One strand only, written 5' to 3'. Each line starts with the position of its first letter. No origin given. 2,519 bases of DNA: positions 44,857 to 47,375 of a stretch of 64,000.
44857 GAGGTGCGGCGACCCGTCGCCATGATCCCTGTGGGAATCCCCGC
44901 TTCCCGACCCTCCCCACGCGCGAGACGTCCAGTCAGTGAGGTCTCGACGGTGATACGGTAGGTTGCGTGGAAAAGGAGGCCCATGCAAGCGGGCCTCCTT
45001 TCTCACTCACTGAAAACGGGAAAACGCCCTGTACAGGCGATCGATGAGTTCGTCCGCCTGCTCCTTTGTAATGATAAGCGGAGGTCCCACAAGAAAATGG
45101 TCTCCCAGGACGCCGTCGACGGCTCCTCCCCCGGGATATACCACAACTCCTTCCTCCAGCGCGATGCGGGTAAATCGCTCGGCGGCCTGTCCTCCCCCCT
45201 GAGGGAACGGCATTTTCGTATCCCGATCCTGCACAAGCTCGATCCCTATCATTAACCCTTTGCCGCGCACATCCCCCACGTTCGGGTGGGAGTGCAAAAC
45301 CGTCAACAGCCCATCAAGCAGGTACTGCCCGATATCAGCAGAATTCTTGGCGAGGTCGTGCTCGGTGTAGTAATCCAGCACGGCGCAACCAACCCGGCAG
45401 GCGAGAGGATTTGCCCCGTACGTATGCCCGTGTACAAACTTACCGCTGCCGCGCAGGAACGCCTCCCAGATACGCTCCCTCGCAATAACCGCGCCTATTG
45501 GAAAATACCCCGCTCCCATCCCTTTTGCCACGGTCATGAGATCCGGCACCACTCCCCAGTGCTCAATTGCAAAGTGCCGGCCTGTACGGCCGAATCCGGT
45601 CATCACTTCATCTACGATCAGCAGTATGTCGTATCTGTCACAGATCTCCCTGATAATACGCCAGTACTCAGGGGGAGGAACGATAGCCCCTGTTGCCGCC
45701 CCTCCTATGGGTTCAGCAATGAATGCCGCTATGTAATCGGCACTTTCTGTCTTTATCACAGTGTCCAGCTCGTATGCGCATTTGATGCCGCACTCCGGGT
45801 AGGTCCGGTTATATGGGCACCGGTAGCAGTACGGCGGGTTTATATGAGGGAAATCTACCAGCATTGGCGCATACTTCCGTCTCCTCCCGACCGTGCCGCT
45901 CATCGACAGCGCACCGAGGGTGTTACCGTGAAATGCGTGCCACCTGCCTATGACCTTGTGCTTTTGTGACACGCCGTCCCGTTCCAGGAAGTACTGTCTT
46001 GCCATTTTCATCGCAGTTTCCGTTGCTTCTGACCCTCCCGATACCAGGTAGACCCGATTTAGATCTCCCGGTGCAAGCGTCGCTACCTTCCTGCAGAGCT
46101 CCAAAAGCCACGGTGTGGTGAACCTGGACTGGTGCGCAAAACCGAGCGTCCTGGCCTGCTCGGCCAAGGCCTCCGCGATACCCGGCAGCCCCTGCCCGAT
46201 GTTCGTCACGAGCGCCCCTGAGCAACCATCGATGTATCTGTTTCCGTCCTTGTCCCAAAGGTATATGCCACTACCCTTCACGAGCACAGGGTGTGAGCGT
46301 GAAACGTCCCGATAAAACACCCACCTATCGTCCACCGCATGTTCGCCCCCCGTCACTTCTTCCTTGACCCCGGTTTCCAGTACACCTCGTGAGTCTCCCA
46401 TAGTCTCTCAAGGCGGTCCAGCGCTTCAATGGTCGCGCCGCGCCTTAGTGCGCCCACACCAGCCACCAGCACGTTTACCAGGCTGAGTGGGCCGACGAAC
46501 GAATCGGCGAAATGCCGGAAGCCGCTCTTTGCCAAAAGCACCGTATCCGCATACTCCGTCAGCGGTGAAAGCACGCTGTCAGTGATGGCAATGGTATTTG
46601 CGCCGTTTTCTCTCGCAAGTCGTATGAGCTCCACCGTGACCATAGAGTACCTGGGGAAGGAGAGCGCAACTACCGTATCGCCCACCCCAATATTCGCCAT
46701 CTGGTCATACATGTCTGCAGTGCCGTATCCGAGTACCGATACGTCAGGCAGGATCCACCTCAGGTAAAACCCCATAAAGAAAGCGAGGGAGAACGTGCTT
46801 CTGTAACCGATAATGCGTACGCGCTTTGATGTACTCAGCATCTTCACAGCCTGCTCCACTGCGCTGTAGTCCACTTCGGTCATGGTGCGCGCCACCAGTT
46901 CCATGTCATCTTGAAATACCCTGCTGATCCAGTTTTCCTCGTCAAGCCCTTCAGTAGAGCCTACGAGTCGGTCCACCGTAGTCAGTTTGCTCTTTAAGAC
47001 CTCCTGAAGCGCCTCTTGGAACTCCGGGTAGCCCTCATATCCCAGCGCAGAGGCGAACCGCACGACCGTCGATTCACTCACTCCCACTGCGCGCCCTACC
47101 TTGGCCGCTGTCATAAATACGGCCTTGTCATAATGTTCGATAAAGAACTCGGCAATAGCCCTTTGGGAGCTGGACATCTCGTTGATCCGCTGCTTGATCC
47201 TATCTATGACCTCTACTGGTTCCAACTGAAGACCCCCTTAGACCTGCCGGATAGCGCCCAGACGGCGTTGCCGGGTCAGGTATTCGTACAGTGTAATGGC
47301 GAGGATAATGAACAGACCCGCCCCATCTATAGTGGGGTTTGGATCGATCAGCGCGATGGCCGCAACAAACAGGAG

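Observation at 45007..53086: MurR-regulated catabolic island: class-III aminotransferase + TAXI-TRAP (with DUF1850) + thiolase + family-III CoA-transferase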

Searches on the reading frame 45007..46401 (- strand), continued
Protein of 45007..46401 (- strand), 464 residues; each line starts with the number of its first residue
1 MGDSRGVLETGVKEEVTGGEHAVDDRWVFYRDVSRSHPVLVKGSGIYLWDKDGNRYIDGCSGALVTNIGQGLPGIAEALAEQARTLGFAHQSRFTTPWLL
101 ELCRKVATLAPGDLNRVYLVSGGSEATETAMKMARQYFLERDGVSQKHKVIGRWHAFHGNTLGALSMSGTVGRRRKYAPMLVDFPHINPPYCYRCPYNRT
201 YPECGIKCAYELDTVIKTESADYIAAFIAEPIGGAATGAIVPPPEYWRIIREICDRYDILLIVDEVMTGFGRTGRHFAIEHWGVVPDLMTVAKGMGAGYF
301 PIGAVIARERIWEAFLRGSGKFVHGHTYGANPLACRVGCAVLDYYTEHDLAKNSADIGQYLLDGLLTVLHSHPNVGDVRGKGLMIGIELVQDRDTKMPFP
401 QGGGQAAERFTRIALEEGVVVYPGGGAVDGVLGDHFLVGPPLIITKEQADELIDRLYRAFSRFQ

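Call 69: search_protein_families(library=ncbifam, proteins=[L026:13907-14752:+, L026:16448-17869:+, L026:12642-13910:+, L026:11281-11979:+, L026:9914-11284:+, L081:11356-12171:+, L004:14608-16560:+, L004:13662-14417:+, L055:12609-13964:+, L004:11905-12741:+], max_evalue=1e-10)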
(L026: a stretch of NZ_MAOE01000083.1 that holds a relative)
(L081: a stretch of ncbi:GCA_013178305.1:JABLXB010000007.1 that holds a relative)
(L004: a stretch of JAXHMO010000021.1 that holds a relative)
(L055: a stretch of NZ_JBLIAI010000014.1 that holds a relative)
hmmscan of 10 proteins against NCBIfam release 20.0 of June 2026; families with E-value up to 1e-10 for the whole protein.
L026:13907-14752:+ (281 aa): 1 family
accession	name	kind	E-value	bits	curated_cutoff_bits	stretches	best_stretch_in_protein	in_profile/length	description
TIGR03827.1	GNAT_ablB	equivalog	1.8e-103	345.6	205.1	1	18-279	4-266/266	putative beta-lysine N-acetyltransferase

L026:16448-17869:+ (473 aa): 6 families
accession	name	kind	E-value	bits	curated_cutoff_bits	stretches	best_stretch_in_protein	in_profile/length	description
TIGR03820.1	lys_2_3_AblA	equivalog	1.9e-193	642.9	525.4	1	21-427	2-417/417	lysine 2,3-aminomutase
TIGR00238.1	TIGR00238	subfamily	2.7e-147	490.1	199.2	1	14-342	2-331/331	KamA family radical SAM protein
TIGR04368.1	Glu_2_3_NH3_mut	equivalog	3.7e-141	470.3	650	1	18-375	47-403/404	glutamate 2,3-aminomutase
TIGR04468.1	arg_2_3_am_muta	equivalog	2.1e-120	401.9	600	1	25-369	1-346/351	arginine 2,3-aminomutase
TIGR03822.1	AblA_like_2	hypoth_equivalog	1.1e-88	297.4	396.25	1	37-354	1-320/321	lysine-2,3-aminomutase-like protein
TIGR03821.1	EFP_modif_epmB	equivalog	3.3e-71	239.9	369.3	1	29-347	1-319/321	EF-P beta-lysylation protein EpmB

L026:12642-13910:+ (422 aa): 40 families (the best 25 are shown)
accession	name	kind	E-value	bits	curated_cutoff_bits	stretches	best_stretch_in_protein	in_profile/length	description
NF005373.0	PRK06915.1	equivalog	6.7e-254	842.3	428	1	1-422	1-422/422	peptidase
TIGR01910.1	DapE-ArgE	subfamily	1.1e-114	383.5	217.6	1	20-409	1-373/373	ArgE/DapE family deacylase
NF005306.0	PRK06837.1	subfamily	1.8e-110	369.7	376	1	2-422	5-426/427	ArgE/DapE family deacylase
NF006370.0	PRK08596.1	equivalog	4e-61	206.8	412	1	6-422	6-424/425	acetylornithine deacetylase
NF006399.0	PRK08651.1-2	equivalog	8.4e-51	173.2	381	1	80-412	54-399/405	succinyl-diaminopimelate desuccinylase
NF009555.0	PRK13004.1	equivalog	1.8e-48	165.4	321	1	82-418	60-396/399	YgeY family selenium metabolism-linked hydrolase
NF005710.0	PRK07522.1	subfamily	1.9e-47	162.3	412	1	80-411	56-382/391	acetylornithine deacetylase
NF006400.0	PRK08651.1-3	equivalog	3.8e-47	161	374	1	12-409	5-398/410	succinyl-diaminopimelate desuccinylase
NF006365.0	PRK08588.1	subfamily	1.7e-45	156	289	1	81-409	54-372/383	succinyl-diaminopimelate desuccinylase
TIGR01892.1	AcOrn-deacetyl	equivalog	2.8e-43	148.4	297.7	1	78-411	44-362/365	acetylornithine deacetylase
NF009558.0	PRK13013.1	equivalog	1.8e-39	135.6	428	1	81-418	74-424/429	acetylornithine deacetylase/succinyl-diaminopimelate desuccinylase family protein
NF010589.0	PRK13983.1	equivalog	5.3e-38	131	333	1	5-413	2-405/409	M20 family metallo-hydrolase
TIGR03526.1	selenium_YgeY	hypoth_equivalog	5.8e-38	130.8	321.5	1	89-412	64-388/395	YgeY family selenium metabolism-linked hydrolase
NF003474.0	PRK05111.1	equivalog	2.1e-35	122.4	460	1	76-418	57-381/383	acetylornithine deacetylase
NF006398.0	PRK08651.1-1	equivalog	1.9e-32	112.7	439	1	10-417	5-399/403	succinyl-diaminopimelate desuccinylase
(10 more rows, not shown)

L026:11281-11979:+ (232 aa): 2 families
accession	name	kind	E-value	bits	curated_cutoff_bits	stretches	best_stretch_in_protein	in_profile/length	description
NF007394.0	PRK09920.1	equivalog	1.3e-81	273.4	315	1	10-223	4-217/219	acetate CoA-transferase subunit alpha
TIGR02429.1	pcaI_scoA_fam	subfamily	1.1e-60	204.8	128.5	1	12-222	7-219/222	3-oxoacid CoA-transferase subunit A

L026:9914-11284:+ (456 aa): 69 families (the best 25 are shown)
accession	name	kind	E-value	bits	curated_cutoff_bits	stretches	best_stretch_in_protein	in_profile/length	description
NF005375.0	PRK06917.1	equivalog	4.2e-257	853.1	535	1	21-455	2-447/448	aspartate aminotransferase family protein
NF005685.0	PRK07483.1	equivalog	3.1e-112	375.6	485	1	33-449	12-440/444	aspartate aminotransferase family protein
NF005102.0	PRK06541.1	equivalog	2.2e-101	339.7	574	1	32-449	33-458/460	aspartate aminotransferase family protein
NF005682.0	PRK07480.1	subfamily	1.3e-98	330.7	510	1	36-450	38-455/459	aminotransferase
NF005683.0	PRK07481.1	subfamily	1.2e-94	317.9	575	1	35-447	30-450/453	hypothetical protein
NF005447.0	PRK07036.1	equivalog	4.2e-94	315.8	618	1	35-449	37-457/468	aminotransferase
TIGR00508.1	bioA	equivalog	7.1e-94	314.8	405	1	33-444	13-418/419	adenosylmethionine--8-amino-7-oxononanoate transaminase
NF005812.0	PRK07678.1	subfamily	6.2e-91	305.3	488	1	35-446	31-449/451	aminotransferase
NF004767.0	PRK06105.1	subfamily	7.6e-89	298.3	517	1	36-450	33-453/460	aminotransferase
NF005684.0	PRK07482.1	subfamily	3e-88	296.4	687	1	35-450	34-458/464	hypothetical protein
NF004426.0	PRK05769.1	equivalog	2.1e-85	287.2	552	1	32-447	34-440/441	acetyl ornithine aminotransferase family protein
NF005993.0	PRK08117.1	subfamily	1.7e-84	283.9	574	1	25-449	15-432/433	aspartate aminotransferase family protein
NF004718.0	PRK06062.1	subfamily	3.1e-82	276.5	472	1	36-447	41-449/454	hypothetical protein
NF052567.1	OmAmTferAptACaul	equivalog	5.7e-82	275.7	500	1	36-446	21-430/431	omega-aminotransferase AptA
NF006228.0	PRK08360.1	equivalog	3.7e-81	273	608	1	35-447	24-427/443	aspartate aminotransferase family protein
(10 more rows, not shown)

L081:11356-12171:+ (271 aa): 4 families
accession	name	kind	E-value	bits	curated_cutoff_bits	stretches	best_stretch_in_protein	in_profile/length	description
NF052387.1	Lys_ferment_KCE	equivalog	5.6e-100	334.1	382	1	4-268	2-267/267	3-keto-5-aminohexanoate cleavage enzyme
NF053568.1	3OXCoAcCUPNH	equivalog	7e-81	271.5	350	1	3-269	3-273/274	3-oxoadipate:acetyl-CoA acetyltransferase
NF052389.1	Lys_KAL_CLE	exception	1e-62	212.3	725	1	3-269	170-437/440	bifunctional 3-aminobutyryl-CoA ammonia lyase/3-keto-5-aminohexanoate cleavage enzyme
NF053538.1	DixhxACActTsKce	equivalog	3.5e-57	193.8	430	2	117-269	146-303/310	3,5-dioxohexanoate:acetyl-CoA acetone transferase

L004:14608-16560:+ (650 aa): 47 families (the best 25 are shown)
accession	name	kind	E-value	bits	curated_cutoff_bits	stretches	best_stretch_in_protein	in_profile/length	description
NF002937.0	PRK03584.1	subfamily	1.2e-294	978.6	639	1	2-648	4-655/657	acetoacetate--CoA ligase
TIGR01217.1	ac_ac_CoA_syn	equivalog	7.3e-281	933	520.9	1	3-648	4-651/652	acetoacetate--CoA ligase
NF001208.0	PRK00174.1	subfamily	3.9e-87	293.1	657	1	13-639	6-639/649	acetate--CoA ligase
TIGR02188.1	Ac_CoA_lig_AcsA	equivalog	1.5e-84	284.5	724.95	1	33-638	4-623/629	acetate--CoA ligase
NF007815.0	PRK10524.1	equivalog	4.1e-55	187.5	955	1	34-582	2-564/629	propionate--CoA ligase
TIGR02316.1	propion_prpE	equivalog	1.2e-52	179.4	827.4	1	35-575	2-551/628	propionate--CoA ligase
NF003313.0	PRK04319.1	equivalog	1.3e-44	152.4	729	1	96-609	57-549/574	acetate--CoA ligase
NF004837.0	PRK06187.1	subfamily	6.4e-38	130.3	476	1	93-607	17-508/531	long-chain-fatty-acid--CoA ligase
NF047394.1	AcylCoAsynMbcS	equivalog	7.2e-31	107.4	850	1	85-620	10-519/525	acyl-CoA synthetase MbcS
NF009233.0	PRK12583.1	subfamily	1e-27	96.8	832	1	95-619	29-548/558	fatty acid CoA ligase family protein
NF004814.0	PRK06164.1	equivalog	5.3e-26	91.3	677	1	97-611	23-517/540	acyl-CoA synthetase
NF005863.0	PRK07798.1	subfamily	1.8e-25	89.5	543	1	99-594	19-508/540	acyl-CoA synthetase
TIGR01733.1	AA-adenyl-dom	subfamily_domain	6e-25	87.9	317.4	1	116-550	1-409/409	amino acid adenylation domain-containing protein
TIGR02262.1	benz_CoA_lig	subfamily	3.6e-23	82.1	375.25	1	111-609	27-497/508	benzoate-CoA ligase family protein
NF005714.0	PRK07529.1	subfamily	6.5e-22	77.6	632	1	97-614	43-569/640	acyl-CoA synthetase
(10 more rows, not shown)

L004:13662-14417:+ (251 aa): 20 families
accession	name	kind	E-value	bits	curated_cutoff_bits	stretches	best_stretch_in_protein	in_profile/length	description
NF051488.1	bifunc_PcaDC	exception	2.9e-34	118.8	390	1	20-248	8-251/375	bifunctional 3-oxoadipate enol-lactonase/4-carboxymuconolactone decarboxylase PcaDC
NF011457.0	PRK14875.1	equivalog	1.2e-32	113.4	307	1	20-121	128-231/372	acetoin dehydrogenase dihydrolipoyllysine-residue acetyltransferase subunit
TIGR02427.1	protocat_pcaD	equivalog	2.2e-31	109.2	255.85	2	176-247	179-250/251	3-oxoadipate enol-lactonase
TIGR03695.1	menH_SHCHC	equivalog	5.9e-26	91.4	208.55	1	24-137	3-120/252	2-succinyl-6-hydroxy-2,4-cyclohexadiene-1-carboxylate synthase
TIGR03611.1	RutD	equivalog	4.9e-24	85.1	238.5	1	12-122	2-114/258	pyrimidine utilization protein D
NF051487.1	bifunc_PcaCD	exception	1.7e-23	83.4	430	1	176-248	340-412/413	bifunctional 4-carboxymuconolactone decarboxylase/3-oxoadipate enol-lactonase PcaCD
TIGR01738.1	bioH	equivalog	6.2e-21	75.1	206.95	0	25-145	6-121/245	pimeloyl-ACP methyl ester esterase BioH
TIGR03056.1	bchO_mg_che_rel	equivalog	1.5e-20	73.4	172.55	1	19-119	23-126/278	alpha/beta fold hydrolase BchO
TIGR01250.1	pro_imino_pep_2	subfamily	2.5e-20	73.2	167.65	1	179-247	220-287/288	proline iminopeptidase-family hydrolase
NF045948.1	ProImpepThrmp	equivalog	2.7e-20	73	500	1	180-250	221-290/291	proline iminopeptidase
NF050089.1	i_nPHAscl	equivalog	8e-18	64.5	300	1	21-121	16-117/288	intracellular short-chain-length polyhydroxyalkanoate depolymerase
NF008340.0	PRK11126.1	equivalog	3.8e-17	62.4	261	1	21-134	12-125/255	2-succinyl-6-hydroxy-2,4-cyclohexadiene-1-carboxylate synthase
NF045945.1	ProImpepLactob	equivalog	5.1e-17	62.3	400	0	172-248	216-291/293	proline iminopeptidase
TIGR03343.1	biphenyl_bphD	equivalog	1.8e-16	60.2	462.15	0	179-248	212-281/282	2-hydroxy-6-oxo-6-phenylhexa-2,4-dienoate hydrolase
NF058580.1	lipase_V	equivalog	3.3e-15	56.4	300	1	22-224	24-216/230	EstV family lipase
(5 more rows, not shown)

L055:12609-13964:+ (451 aa): 34 families (the best 25 are shown)
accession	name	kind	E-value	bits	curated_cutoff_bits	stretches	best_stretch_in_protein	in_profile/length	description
NF005306.0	PRK06837.1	subfamily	1.7e-181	603.7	376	1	23-450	4-426/427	ArgE/DapE family deacylase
NF005373.0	PRK06915.1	equivalog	9.2e-92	308.2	428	1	25-450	3-422/422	peptidase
TIGR01910.1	DapE-ArgE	subfamily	1.9e-86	290.6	217.6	1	45-436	7-372/373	ArgE/DapE family deacylase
NF006370.0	PRK08596.1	equivalog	2.4e-52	177.9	412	1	42-450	23-424/425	acetylornithine deacetylase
NF006399.0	PRK08651.1-2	equivalog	2e-35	122.6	381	1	112-438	64-397/405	succinyl-diaminopimelate desuccinylase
NF006365.0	PRK08588.1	subfamily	6.5e-34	117.9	289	1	118-436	66-371/383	succinyl-diaminopimelate desuccinylase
NF006400.0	PRK08651.1-3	equivalog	1.2e-32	113.2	374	1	113-439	80-400/410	succinyl-diaminopimelate desuccinylase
NF009557.0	PRK13009.1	equivalog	1.6e-32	113.1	284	1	41-443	5-372/377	succinyl-diaminopimelate desuccinylase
NF005710.0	PRK07522.1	subfamily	1.6e-29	103.3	412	1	115-436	68-379/391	acetylornithine deacetylase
TIGR01246.1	dapE_proteo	equivalog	3e-28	98.9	361.8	1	42-437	2-362/370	succinyl-diaminopimelate desuccinylase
NF009555.0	PRK13004.1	equivalog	4.9e-27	94.8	321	1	104-443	60-393/399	YgeY family selenium metabolism-linked hydrolase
NF010589.0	PRK13983.1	equivalog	2.4e-25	89.3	333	1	104-440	74-404/409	M20 family metallo-hydrolase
TIGR01892.1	AcOrn-deacetyl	equivalog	2.5e-24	86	297.7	1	103-434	47-357/365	acetylornithine deacetylase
TIGR01900.1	dapE-gram_pos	equivalog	4.3e-23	81.8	304.2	1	112-441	53-349/351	succinyl-diaminopimelate desuccinylase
NF009558.0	PRK13013.1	equivalog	6.3e-22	77.8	428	1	101-310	72-290/429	acetylornithine deacetylase/succinyl-diaminopimelate desuccinylase family protein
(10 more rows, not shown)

L004:11905-12741:+ (278 aa): 4 families
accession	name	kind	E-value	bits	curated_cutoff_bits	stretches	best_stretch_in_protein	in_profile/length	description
NF052387.1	Lys_ferment_KCE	equivalog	2.7e-93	312.2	382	1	6-275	1-267/267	3-keto-5-aminohexanoate cleavage enzyme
NF053568.1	3OXCoAcCUPNH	equivalog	3.2e-68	230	350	1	6-275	3-272/274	3-oxoadipate:acetyl-CoA acetyltransferase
NF052389.1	Lys_KAL_CLE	exception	5.3e-68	229.8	725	1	2-274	166-435/440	bifunctional 3-aminobutyryl-CoA ammonia lyase/3-keto-5-aminohexanoate cleavage enzyme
NF053538.1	DixhxACActTsKce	equivalog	7.1e-67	225.6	430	2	123-275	146-302/310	3,5-dioxohexanoate:acetyl-CoA acetone transferase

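Call 80: search_protein_families(library=ncbifam, proteins=[L001:12462-13136:+], max_evalue=0.00001)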
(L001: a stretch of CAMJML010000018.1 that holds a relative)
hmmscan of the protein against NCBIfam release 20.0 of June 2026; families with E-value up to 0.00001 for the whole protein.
L001:12462-13136:+ (224 aa): 0 families

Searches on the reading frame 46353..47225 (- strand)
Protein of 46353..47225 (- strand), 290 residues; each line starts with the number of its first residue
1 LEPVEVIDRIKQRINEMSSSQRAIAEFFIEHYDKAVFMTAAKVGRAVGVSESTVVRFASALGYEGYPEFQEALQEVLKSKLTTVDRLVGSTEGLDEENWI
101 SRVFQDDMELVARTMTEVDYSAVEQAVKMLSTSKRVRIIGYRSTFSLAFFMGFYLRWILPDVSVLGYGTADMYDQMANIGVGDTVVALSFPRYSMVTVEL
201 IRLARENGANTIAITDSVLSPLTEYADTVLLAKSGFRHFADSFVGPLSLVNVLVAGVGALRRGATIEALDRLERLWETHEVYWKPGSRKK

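Call 3: search_protein_families(library=pfam, proteins=[window:46353-47225:-])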
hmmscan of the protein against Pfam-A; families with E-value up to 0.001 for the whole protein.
window:46353-47225:- (290 aa): 2 families
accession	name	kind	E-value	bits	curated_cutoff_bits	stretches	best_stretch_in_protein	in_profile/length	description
PF01380.27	SIS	-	1.1e-18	67.8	25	1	129-254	1-129/131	SIS domain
PF01418.23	HTH_6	-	7e-15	55.2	28.3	1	6-78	3-75/77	Helix-turn-helix domain, rpiR family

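Call 4: search_protein_families(library=ncbifam, proteins=[window:46353-47225:-])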
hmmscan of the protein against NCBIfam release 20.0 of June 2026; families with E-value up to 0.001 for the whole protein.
window:46353-47225:- (290 aa): 7 families
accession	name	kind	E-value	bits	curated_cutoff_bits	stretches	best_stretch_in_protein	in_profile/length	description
NF008451.0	PRK11302.1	subfamily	1.8e-28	99.8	296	1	5-273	2-267/286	transcriptional regulator HexR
NF008458.0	PRK11337.1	equivalog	5e-19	68.4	378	1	4-233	14-240/293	MurR/RpiR family transcriptional regulator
NF010701.0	PRK14101.1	equivalog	1.1e-17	63.6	920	1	6-267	343-603/638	bifunctional transcriptional regulator/glucokinase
NF008590.0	PRK11557.1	equivalog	1.3e-16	60.8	355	1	8-230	5-228/282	MurR/RpiR family transcriptional regulator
NF040776.2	AlsR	equivalog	1.5e-16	60.2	400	1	6-232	4-227/279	transcriptional repressor AlsR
NF012026.0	PRK15482.1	equivalog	9.5e-12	45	408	1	9-240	6-241/285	HTH-type transcriptional regulator MurR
NF046014.1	sap1_reg_SapR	equivalog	2.8e-07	30.2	500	1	9-267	4-277/295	sap1 transcriptional regulator SapR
